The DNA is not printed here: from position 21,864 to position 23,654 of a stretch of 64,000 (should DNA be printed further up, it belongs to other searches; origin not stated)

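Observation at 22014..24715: Translationally coupled pair: membrane-anchored PEGA/propeller-like extracytoplasmic protein plus degenerate HD-GYP phosphohydrolase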

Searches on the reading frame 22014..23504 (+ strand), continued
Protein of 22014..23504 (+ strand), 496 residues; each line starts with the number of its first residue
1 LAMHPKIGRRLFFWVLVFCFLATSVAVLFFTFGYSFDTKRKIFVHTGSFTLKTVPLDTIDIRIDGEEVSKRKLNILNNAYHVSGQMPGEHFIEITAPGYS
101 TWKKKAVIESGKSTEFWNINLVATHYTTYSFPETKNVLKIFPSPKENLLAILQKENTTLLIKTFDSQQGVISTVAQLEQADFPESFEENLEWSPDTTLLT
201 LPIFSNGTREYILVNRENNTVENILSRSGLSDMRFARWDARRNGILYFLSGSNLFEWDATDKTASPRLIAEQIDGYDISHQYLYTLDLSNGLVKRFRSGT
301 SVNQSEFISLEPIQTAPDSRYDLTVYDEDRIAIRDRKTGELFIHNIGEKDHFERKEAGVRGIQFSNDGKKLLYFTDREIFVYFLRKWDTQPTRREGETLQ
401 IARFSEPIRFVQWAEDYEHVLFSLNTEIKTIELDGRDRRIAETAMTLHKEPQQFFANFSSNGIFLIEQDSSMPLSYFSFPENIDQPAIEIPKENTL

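Call 58: search_protein_families(library=pfam, proteins=[L012:4550-5584:+, L083:3060-4187:+, L013:7487-8245:+, L011:3339-4157:+, L027:7609-8721:+, L036:2292-3503:+, L044:2140-3960:+, L049:3198-3923:+, L032:7410-8003:+, L059:7965-9893:+], max_evalue=0.01)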
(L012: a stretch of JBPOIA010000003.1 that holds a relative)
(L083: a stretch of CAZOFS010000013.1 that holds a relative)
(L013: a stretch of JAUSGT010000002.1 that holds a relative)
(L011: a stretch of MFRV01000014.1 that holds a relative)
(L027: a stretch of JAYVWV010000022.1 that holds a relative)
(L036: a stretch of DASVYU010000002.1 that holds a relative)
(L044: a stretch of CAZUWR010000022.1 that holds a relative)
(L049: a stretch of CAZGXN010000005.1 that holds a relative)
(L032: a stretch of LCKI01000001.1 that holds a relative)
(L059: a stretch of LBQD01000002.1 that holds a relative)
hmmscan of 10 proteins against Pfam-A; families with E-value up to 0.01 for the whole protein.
L012:4550-5584:+ (345 aa): 0 families

L083:3060-4187:+ (376 aa): 0 families

L013:7487-8245:+ (253 aa): 0 families

L011:3339-4157:+ (273 aa): 0 families

L027:7609-8721:+ (371 aa): 0 families

L036:2292-3503:+ (404 aa): 2 families
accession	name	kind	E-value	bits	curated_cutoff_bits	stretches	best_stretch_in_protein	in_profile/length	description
PF07690.21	MFS_1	-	1.2e-26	93.9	33.4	2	231-399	5-173/347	Major Facilitator Superfamily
PF05977.19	MFS_3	-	0.0044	16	27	1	57-123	57-128/524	Transmembrane secretion effector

L044:2140-3960:+ (607 aa): 0 families

L049:3198-3923:+ (242 aa): 4 families
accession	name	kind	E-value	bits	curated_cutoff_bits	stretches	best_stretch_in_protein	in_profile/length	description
PF13419.12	HAD_2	-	8.7e-12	45.9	23.8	1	105-212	74-177/178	Haloacid dehalogenase-like hydrolase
PF00702.32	Hydrolase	-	9.2e-11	42.9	26.4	1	106-207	95-191/191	haloacid dehalogenase-like hydrolase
PF12689.13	Acid_PPase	-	6e-06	26.7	27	1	69-214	4-151/169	Acid Phosphatase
PF13242.12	Hydrolase_like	-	1.4e-05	25.4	22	1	175-217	10-52/75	HAD-hyrolase-like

L032:7410-8003:+ (198 aa): 0 families

L059:7965-9893:+ (643 aa): 15 families
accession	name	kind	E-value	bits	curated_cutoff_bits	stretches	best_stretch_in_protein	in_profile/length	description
PF11987.13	IF-2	-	1.6e-37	128.4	27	1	422-532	6-116/117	Translation-initiation factor 2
PF00009.33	GTP_EFTU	-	5.6e-37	127.6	26.5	1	149-307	3-183/188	Elongation factor Tu GTP binding domain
PF22042.2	EF-G_D2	-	6.9e-17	61.8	27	1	325-400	4-82/84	Elongation factor G domain 2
PF01926.29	MMR_HSR1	-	2.2e-13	50.8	21.9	1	152-257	2-113/113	50S ribosome-binding GTPase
PF04760.21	IF2_N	-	2.2e-13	50.2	25.3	1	65-112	4-52/53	Translation initiation factor IF-2, N-terminal region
PF00071.28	Ras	-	2.4e-07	30.9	21.6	1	153-306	3-156/162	Ras family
PF14578.12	GTP_EFTU_D4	-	7e-07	29.5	23.8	1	561-631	15-85/86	Elongation factor Tu domain 4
PF02421.24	FeoB_N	-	4.1e-05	23.6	27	1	152-305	3-155/156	Ferrous iron transport protein B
PF03144.31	GTP_EFTU_D2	-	4.2e-05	24.3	30.3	0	337-376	1-47/73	Elongation factor Tu domain 2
PF09439.16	SRPRB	-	5.6e-05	23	25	1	148-277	2-138/178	Signal recognition particle receptor beta subunit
PF08477.19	Roc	-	0.00012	22.7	27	1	152-259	2-119/119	Ras of Complex, Roc, domain of DAPkinase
PF00025.27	Arf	-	0.00039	20.4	22.3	1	151-285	16-153/174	ADP-ribosylation factor family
PF00148.24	Oxidored_nitro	-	0.0015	17.9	28.6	1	438-527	143-228/399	Nitrogenase component 1 type Oxidoreductase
PF00702.32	Hydrolase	-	0.0032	18.3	26.4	0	214-273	85-136/191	haloacid dehalogenase-like hydrolase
PF16897.10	MMR_HSR1_Xtn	-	0.0046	17.4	35.2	1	248-306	55-100/106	C-terminal region of MMR_HSR1 domain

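Call 67: search_protein_families(library=padloc, proteins=[window:22020-23504:+], max_evalue=0.01)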
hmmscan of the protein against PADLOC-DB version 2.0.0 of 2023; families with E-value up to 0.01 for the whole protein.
window:22020-23504:+ (494 aa): 0 families
